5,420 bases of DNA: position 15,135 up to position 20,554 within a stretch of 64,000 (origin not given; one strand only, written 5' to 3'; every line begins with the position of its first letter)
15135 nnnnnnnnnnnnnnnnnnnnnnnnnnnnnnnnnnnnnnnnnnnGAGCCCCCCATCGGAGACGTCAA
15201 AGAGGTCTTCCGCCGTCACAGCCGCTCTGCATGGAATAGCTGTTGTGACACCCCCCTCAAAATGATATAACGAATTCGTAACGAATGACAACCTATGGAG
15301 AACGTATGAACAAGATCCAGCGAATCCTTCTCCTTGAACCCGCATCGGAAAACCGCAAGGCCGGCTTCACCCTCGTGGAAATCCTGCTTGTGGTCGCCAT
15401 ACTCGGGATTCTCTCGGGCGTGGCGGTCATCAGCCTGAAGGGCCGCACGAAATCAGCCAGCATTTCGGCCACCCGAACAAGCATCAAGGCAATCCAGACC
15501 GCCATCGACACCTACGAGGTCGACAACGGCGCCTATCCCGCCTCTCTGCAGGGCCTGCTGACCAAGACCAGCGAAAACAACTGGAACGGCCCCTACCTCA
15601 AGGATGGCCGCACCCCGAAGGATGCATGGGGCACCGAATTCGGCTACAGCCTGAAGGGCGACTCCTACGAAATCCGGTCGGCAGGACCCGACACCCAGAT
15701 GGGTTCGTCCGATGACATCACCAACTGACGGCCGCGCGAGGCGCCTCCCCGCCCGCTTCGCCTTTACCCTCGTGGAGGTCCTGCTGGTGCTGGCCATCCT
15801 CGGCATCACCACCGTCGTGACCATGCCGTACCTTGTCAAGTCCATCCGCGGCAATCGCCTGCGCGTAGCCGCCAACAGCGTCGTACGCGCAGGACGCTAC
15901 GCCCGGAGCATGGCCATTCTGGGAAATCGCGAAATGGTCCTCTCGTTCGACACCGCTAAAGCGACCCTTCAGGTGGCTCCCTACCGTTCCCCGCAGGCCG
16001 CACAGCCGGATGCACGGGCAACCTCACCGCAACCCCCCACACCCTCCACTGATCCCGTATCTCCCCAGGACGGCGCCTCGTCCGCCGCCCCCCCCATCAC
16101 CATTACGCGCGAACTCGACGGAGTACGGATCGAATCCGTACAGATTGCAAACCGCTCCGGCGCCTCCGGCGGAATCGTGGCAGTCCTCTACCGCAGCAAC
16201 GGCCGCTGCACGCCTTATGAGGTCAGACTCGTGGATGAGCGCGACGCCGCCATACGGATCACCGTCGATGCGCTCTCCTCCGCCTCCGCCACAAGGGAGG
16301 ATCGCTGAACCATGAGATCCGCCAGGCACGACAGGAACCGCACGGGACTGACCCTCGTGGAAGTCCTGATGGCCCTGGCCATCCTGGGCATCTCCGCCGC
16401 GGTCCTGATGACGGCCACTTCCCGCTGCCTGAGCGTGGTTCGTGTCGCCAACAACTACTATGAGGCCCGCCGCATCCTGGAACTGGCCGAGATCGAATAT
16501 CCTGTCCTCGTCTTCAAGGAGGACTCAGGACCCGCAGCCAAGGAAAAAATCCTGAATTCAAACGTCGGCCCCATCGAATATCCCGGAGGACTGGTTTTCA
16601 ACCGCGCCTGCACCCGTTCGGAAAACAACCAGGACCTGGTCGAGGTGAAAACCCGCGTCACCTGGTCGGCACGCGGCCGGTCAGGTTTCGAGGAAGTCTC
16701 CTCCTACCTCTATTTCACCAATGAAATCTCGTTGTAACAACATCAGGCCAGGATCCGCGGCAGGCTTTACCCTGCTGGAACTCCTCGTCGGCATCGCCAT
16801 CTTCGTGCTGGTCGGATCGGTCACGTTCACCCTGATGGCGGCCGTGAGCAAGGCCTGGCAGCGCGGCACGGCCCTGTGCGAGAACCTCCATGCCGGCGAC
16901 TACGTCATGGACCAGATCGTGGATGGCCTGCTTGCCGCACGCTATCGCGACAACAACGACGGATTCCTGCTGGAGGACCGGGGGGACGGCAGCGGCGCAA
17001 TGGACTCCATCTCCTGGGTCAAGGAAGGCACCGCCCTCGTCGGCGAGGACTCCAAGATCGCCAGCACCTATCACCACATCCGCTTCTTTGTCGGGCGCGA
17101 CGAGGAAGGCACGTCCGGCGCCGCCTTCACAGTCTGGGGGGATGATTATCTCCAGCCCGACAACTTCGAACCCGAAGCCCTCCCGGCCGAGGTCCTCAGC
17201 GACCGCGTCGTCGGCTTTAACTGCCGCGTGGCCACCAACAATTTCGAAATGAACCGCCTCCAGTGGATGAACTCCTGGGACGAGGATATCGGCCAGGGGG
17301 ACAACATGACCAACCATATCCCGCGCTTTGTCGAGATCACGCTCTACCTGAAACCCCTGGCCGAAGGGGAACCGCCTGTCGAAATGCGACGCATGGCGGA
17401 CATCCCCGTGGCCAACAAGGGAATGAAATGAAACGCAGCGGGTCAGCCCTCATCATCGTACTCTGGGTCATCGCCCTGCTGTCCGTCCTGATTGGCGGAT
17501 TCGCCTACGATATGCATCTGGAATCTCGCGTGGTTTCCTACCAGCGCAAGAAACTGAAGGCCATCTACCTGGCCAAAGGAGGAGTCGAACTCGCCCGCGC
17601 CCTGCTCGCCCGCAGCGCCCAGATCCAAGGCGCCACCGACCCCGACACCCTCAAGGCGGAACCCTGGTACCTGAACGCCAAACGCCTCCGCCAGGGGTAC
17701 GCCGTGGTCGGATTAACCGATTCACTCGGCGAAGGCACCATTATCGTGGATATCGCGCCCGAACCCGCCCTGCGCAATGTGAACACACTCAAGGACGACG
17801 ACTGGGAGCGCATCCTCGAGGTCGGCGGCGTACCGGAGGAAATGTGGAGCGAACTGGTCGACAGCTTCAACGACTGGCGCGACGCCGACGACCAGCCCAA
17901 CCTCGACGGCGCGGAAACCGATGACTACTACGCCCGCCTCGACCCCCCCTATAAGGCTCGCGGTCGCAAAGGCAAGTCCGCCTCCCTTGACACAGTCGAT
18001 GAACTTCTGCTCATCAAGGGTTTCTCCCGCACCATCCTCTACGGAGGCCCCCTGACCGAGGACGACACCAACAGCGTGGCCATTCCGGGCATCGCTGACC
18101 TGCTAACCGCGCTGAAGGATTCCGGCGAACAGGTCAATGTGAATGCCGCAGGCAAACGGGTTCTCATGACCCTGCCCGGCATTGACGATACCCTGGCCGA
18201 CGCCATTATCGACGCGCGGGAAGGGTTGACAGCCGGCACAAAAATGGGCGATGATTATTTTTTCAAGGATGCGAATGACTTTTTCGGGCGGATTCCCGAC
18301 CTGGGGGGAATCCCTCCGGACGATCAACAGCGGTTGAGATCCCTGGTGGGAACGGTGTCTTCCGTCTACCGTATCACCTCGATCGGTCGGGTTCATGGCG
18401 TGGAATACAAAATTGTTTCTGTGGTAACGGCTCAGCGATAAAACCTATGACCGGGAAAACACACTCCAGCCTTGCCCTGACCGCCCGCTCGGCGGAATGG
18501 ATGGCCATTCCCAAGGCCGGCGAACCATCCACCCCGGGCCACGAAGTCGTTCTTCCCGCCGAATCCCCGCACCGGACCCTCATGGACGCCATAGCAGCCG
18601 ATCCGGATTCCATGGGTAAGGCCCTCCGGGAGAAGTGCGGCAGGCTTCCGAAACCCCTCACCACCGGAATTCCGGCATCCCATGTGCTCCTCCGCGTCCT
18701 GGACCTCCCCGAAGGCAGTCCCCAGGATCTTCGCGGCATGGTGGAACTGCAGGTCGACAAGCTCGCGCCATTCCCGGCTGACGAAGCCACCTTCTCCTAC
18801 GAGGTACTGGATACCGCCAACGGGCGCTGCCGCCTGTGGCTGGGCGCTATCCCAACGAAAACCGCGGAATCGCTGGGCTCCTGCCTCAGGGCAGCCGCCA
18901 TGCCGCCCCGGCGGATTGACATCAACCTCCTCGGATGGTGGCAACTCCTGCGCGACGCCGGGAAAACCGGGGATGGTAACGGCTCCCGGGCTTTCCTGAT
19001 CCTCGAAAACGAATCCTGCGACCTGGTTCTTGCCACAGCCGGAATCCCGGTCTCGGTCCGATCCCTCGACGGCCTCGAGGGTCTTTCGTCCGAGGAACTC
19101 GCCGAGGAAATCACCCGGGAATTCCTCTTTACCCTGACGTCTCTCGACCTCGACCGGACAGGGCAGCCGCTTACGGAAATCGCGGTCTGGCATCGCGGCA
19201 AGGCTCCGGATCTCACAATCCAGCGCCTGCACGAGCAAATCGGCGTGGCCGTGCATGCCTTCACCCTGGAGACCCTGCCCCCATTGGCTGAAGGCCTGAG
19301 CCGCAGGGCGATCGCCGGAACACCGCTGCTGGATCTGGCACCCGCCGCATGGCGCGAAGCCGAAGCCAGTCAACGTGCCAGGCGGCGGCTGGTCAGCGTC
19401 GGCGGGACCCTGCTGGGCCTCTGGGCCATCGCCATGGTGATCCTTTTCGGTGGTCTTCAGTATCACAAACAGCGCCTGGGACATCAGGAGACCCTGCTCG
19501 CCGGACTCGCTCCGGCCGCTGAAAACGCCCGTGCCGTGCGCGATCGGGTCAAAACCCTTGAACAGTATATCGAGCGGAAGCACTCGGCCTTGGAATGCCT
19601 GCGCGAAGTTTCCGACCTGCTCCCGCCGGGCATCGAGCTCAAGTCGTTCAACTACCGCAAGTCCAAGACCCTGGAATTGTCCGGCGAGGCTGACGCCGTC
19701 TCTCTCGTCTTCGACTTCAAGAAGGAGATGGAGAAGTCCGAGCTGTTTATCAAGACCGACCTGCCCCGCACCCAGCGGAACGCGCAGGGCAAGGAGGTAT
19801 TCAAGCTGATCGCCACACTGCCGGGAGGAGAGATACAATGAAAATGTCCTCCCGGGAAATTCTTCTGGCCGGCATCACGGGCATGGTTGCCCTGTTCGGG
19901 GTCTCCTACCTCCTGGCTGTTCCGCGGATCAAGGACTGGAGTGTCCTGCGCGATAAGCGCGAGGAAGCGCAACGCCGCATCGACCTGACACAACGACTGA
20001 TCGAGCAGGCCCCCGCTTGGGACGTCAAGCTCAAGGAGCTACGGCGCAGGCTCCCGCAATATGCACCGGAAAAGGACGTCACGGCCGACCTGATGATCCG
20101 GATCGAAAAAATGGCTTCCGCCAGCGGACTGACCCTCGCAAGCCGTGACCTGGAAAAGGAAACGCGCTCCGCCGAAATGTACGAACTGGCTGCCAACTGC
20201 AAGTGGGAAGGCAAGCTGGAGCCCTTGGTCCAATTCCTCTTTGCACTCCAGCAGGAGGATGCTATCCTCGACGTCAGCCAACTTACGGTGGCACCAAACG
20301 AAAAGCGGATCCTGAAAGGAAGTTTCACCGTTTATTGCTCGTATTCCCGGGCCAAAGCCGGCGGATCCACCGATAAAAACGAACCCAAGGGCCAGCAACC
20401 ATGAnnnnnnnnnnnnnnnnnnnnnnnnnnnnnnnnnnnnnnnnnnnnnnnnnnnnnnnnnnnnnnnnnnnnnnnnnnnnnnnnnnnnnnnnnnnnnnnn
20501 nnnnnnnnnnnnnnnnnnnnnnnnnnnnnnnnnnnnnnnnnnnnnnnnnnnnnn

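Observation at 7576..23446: Type II secretion system split by a 4.8-kb metabolic insertion, with no gspC or prepilin peptidase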

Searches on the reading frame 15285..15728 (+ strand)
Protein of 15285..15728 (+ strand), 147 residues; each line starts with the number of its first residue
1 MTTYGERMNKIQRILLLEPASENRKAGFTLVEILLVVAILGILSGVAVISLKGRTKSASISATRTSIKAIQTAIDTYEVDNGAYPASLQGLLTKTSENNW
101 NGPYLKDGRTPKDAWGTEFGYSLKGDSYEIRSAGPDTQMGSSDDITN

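Call 3: search_protein_families(library=pfam, proteins=[window:15285-15728:+], max_evalue=0.01)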
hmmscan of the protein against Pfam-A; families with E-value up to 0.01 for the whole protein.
window:15285-15728:+ (147 aa): 2 families
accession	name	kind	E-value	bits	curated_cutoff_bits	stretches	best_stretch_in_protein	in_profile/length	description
PF08334.16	T2SSG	-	2.2e-21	76.4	21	1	53-146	4-106/108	Type II secretion system (T2SS), protein G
PF07963.17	N_methyl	-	1.4e-07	31.3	21.2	1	23-47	2-26/27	Prokaryotic N-terminal methylation motif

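Call 6: search_protein_families(library=ncbifam, proteins=[window:15285-15728:+], max_evalue=0.01)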
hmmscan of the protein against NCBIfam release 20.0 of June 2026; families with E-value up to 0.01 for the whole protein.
window:15285-15728:+ (147 aa): 10 families
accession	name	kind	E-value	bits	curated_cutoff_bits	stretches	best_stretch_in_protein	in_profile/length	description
TIGR01710.1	typeII_sec_gspG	equivalog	5.2e-26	91.3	88.85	1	27-145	2-130/134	type II secretion system major pseudopilin GspG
TIGR01708.2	typeII_sec_gspH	equivalog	3.4e-08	33.7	80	1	26-65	2-41/169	type II secretion system minor pseudopilin GspH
NF041775.1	typeIV_PilA_Myxo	equivalog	1.8e-07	31.4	400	1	23-80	8-65/214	type IV pilin protein PilA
NF040999.1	pilin_ComGC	equivalog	2.6e-07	30.7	75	1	26-94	2-69/84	competence type IV pilus major pilin ComGC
NF007862.0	PRK10574.1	equivalog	4.3e-07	30.1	138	1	24-85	3-64/145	prepilin peptidase-dependent pilin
TIGR02532.1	IV_pilin_GFxxxE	domain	1.2e-06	28.1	16.3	1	26-48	2-24/24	prepilin-type N-terminal cleavage/methylation domain-containing protein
TIGR02596.1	TIGR02596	subfamily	0.00051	20.2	70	1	28-67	1-40/196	Verru_Chthon cassette protein D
NF041013.1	T4P_ComGE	equivalog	0.00097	19.2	49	1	25-83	3-62/83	competence type IV pilus minor pilin ComGE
NF047827.1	T3SSXpsH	equivalog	0.0015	18.4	160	1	27-112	2-83/145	type II secretion system protein XpsH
TIGR01711.1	gspJ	equivalog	0.0045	16.8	64.85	1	26-78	1-54/192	type II secretion system minor pseudopilin GspJ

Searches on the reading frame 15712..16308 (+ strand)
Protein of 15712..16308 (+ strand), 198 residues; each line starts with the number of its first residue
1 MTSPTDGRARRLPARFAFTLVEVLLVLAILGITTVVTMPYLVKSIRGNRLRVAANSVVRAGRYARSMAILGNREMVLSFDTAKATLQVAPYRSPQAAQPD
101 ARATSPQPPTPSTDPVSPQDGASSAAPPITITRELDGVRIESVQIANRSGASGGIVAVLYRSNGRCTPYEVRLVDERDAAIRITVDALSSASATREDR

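Call 4: search_protein_families(library=pfam, proteins=[window:15712-16308:+], max_evalue=0.01)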
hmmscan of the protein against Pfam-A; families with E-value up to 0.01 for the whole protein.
window:15712-16308:+ (198 aa): 2 families
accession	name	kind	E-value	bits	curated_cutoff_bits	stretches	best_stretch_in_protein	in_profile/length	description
PF12019.13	GspH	-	2.5e-05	25.2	21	1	53-187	1-106/108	Type II transport protein GspH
PF07963.17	N_methyl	-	0.0002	21.2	21.2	1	17-36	6-25/27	Prokaryotic N-terminal methylation motif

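Call 6: search_protein_families(library=ncbifam, proteins=[window:15712-16308:+], max_evalue=0.01)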
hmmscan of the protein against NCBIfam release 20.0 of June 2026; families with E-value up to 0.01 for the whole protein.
window:15712-16308:+ (198 aa): 9 families
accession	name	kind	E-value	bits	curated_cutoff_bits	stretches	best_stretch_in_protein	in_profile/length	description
TIGR01708.2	typeII_sec_gspH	equivalog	5e-08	33.1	80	1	18-187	4-162/169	type II secretion system minor pseudopilin GspH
TIGR02596.1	TIGR02596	subfamily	7.3e-08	32.7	70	1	18-103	1-89/196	Verru_Chthon cassette protein D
NF040982.1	ComGD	equivalog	8.2e-07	29.5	70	1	17-92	3-78/139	competence type IV pilus minor pilin ComGD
NF047827.1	T3SSXpsH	equivalog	1.4e-06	28.1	160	1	19-75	4-60/145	type II secretion system protein XpsH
TIGR02532.1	IV_pilin_GFxxxE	domain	0.00039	20.1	16.3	1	17-37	3-23/24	prepilin-type N-terminal cleavage/methylation domain-containing protein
NF040999.1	pilin_ComGC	equivalog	0.0017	18.5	75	1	17-44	3-30/84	competence type IV pilus major pilin ComGC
TIGR01710.1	typeII_sec_gspG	equivalog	0.0032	17.5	88.85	1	18-55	3-40/134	type II secretion system major pseudopilin GspG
NF041013.1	T4P_ComGE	equivalog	0.0061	16.6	49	1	17-47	5-35/83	competence type IV pilus minor pilin ComGE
NF041775.1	typeIV_PilA_Myxo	equivalog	0.0072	16.3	400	1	13-44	8-39/214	type IV pilin protein PilA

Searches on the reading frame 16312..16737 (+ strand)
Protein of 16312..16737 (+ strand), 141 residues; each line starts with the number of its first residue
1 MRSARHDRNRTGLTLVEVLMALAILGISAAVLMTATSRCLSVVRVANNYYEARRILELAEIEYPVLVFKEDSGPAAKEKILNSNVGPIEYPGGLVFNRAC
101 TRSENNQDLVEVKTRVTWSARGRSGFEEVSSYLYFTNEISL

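Call 4: search_protein_families(library=pfam, proteins=[window:16312-16737:+], max_evalue=0.01)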
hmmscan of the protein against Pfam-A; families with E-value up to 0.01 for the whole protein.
window:16312-16737:+ (141 aa): 1 family
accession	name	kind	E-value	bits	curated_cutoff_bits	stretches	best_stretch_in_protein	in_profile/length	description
PF07963.17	N_methyl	-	3.1e-07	30.1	21.2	1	8-32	2-26/27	Prokaryotic N-terminal methylation motif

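Call 6: search_protein_families(library=ncbifam, proteins=[window:16312-16737:+], max_evalue=0.01)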
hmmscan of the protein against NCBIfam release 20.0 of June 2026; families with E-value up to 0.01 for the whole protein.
window:16312-16737:+ (141 aa): 5 families
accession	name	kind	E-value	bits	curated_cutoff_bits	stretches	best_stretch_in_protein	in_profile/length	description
TIGR01707.1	gspI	equivalog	5.4e-05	23.6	44.35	1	12-43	1-32/101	type II secretion system minor pseudopilin GspI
TIGR02532.1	IV_pilin_GFxxxE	domain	7.3e-05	22.4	16.3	1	11-32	2-23/24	prepilin-type N-terminal cleavage/methylation domain-containing protein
NF047828.1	T3SSXpsI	equivalog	0.002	18.2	150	1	12-120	3-113/132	type II secretion system protein XpsI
NF041775.1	typeIV_PilA_Myxo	equivalog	0.0039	17.2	400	0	1-33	1-33/214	type IV pilin protein PilA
NF041013.1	T4P_ComGE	equivalog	0.0057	16.7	49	1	11-39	4-32/83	competence type IV pilus minor pilin ComGE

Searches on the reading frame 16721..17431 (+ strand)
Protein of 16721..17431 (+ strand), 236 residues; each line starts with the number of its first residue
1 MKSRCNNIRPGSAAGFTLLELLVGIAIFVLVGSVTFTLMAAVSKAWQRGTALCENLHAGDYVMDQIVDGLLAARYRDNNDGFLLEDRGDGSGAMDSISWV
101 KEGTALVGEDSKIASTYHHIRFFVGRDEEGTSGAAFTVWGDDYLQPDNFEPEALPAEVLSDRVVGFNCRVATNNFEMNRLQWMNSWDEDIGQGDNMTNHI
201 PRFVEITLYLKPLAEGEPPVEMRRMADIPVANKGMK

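Call 4: search_protein_families(library=pfam, proteins=[window:16721-17431:+], max_evalue=0.01)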
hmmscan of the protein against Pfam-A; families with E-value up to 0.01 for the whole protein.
window:16721-17431:+ (236 aa): 1 family
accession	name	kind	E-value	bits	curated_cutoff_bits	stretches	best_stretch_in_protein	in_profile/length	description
PF07963.17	N_methyl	-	0.00018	21.4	21.2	1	14-34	5-25/27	Prokaryotic N-terminal methylation motif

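Call 6: search_protein_families(library=ncbifam, proteins=[window:16721-17431:+], max_evalue=0.01)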
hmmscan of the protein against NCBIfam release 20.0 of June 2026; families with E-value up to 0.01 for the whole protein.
window:16721-17431:+ (236 aa): 4 families
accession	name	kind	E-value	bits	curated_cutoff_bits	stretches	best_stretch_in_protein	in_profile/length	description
TIGR01711.1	gspJ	equivalog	0.00022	21.1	64.85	1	14-45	1-32/192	type II secretion system minor pseudopilin GspJ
TIGR02599.1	TIGR02599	subfamily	0.00025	20.4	256.5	1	15-73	1-59/361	Verru_Chthon cassette protein C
TIGR01707.1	gspI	equivalog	0.00093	19.7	44.35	1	15-56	1-39/101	type II secretion system minor pseudopilin GspI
TIGR02532.1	IV_pilin_GFxxxE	domain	0.0015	18.3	16.3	1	14-34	2-22/24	prepilin-type N-terminal cleavage/methylation domain-containing protein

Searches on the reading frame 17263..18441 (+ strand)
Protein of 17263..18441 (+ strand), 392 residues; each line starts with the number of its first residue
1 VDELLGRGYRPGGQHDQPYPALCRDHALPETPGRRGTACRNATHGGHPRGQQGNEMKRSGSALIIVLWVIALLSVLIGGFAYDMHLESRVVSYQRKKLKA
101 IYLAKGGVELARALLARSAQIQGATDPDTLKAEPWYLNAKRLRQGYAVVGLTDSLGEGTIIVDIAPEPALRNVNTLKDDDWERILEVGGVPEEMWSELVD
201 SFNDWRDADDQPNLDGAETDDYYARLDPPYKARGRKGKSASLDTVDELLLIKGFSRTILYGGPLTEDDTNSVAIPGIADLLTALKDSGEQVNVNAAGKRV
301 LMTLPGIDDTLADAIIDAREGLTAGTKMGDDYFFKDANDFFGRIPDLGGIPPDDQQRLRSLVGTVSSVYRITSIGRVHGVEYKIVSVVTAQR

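Call 4: search_protein_families(library=pfam, proteins=[window:17263-18441:+], max_evalue=0.01)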
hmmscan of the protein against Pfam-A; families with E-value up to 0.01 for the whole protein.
window:17263-18441:+ (392 aa): 4 families
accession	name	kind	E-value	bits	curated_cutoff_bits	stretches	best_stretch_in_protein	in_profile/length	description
PF21687.3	T2SSK_1st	-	3e-12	47.6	26.2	1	179-258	21-94/107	Type II secretion system (T2SS), protein K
PF12836.13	HHH_3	-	2.6e-06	27.8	27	1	288-320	3-35/65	Helix-hairpin-helix motif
PF03934.19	T2SSK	-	0.00017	22.4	24.2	1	291-350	1-50/63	Type II secretion system (T2SS), protein K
PF14520.12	HHH_5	-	0.0089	16.9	27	0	295-318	32-54/57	Helix-hairpin-helix domain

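Call 6: search_protein_families(library=ncbifam, proteins=[window:17263-18441:+], max_evalue=0.01)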
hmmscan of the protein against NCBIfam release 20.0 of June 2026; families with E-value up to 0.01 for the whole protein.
window:17263-18441:+ (392 aa): 2 families
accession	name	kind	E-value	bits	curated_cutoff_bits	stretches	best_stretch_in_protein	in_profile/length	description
NF037980.1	T2SS_GspK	equivalog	6.9e-27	94.8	130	2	59-258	2-196/307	type II secretion system minor pseudopilin GspK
TIGR01259.1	comE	subfamily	0.0059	16.6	152.35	0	287-320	56-89/120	comEA protein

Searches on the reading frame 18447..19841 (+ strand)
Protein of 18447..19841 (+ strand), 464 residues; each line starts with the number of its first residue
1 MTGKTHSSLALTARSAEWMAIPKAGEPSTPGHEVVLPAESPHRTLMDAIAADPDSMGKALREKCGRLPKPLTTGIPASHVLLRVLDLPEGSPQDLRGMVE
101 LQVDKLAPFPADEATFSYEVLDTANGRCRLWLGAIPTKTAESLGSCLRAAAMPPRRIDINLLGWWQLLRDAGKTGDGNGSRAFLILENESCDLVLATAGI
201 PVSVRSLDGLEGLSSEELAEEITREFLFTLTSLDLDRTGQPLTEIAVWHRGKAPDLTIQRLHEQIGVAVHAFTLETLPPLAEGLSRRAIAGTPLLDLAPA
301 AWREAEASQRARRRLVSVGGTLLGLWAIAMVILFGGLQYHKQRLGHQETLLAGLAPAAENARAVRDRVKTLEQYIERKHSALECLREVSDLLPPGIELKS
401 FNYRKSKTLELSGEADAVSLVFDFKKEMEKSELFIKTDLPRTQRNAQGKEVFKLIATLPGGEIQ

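Call 4: search_protein_families(library=pfam, proteins=[window:18447-19841:+], max_evalue=0.01)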
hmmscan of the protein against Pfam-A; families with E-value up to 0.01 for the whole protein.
window:18447-19841:+ (464 aa): 2 families
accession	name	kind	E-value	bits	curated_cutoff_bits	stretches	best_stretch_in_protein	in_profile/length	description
PF05137.18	PilN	-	3.2e-06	27.5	22.8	1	385-453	3-73/78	Fimbrial assembly protein (PilN)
PF11104.14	PilM_2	-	0.00076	19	27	1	50-127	41-122/340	Type IV pilus assembly protein PilM;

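Call 6: search_protein_families(library=ncbifam, proteins=[window:18447-19841:+], max_evalue=0.01)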
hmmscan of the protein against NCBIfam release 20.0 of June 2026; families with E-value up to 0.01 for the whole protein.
window:18447-19841:+ (464 aa): 2 families
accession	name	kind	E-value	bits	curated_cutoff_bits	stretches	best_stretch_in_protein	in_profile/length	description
TIGR01175.1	pilM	subfamily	2.3e-07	30.2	133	1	46-169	43-174/348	type IV pilus assembly protein PilM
NF045709.1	Amuc_1101_fam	equivalog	6.2e-05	22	650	1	71-162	72-163/608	Amuc_1101 family PilM-like pilus complex protein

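Call 64: search_solved_structures(query=window:18447-19841:+, max_evalue=1)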
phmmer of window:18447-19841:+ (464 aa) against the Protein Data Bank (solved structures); distinct sequences matched with E-value up to 1: 4.
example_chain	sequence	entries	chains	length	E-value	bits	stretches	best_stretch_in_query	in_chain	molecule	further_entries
2ych_A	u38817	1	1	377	1.7e-05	26.8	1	30-232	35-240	COMPETENCE PROTEIN PILM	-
5eox_A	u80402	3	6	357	0.19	13.4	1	52-160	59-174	Type 4 fimbrial biogenesis protein PilM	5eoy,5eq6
5eou_A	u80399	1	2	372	0.2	13.3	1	53-160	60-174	Type 4 fimbrial biogenesis protein PilM,Type 4 fimbrial biogenesis protein PilN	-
5wl6_A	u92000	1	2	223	0.91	11.2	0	362-417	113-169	Engineered Chalcone Isomerase AncR7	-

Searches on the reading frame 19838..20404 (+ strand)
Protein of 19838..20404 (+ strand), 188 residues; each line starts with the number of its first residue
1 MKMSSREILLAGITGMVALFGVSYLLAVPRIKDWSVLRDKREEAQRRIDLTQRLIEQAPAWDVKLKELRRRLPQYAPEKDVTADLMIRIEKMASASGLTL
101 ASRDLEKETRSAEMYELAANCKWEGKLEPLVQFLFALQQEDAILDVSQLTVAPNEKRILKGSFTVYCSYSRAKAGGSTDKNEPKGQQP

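Call 4: search_protein_families(library=pfam, proteins=[window:19838-20404:+], max_evalue=0.01)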
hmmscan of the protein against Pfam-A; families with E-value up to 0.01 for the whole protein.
window:19838-20404:+ (188 aa): 2 families
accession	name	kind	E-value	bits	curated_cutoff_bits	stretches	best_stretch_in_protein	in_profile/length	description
PF10741.14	T2SSM_b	-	1.8e-05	25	21.7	1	75-153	6-87/111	Type II secretion system (T2SS), protein M subtype b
PF04350.18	PilO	-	4.3e-05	24.1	22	1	38-162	12-135/145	Pilus assembly protein, PilO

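Call 6: search_protein_families(library=ncbifam, proteins=[window:19838-20404:+], max_evalue=0.01)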
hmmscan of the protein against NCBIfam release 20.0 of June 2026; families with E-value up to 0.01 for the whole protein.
window:19838-20404:+ (188 aa): 1 family
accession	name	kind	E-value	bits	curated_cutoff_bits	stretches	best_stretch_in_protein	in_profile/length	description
NF040576.1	T2SS_GspM_XpsM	equivalog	7.1e-15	55.1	60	1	12-156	6-155/180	type II secretion system protein GspM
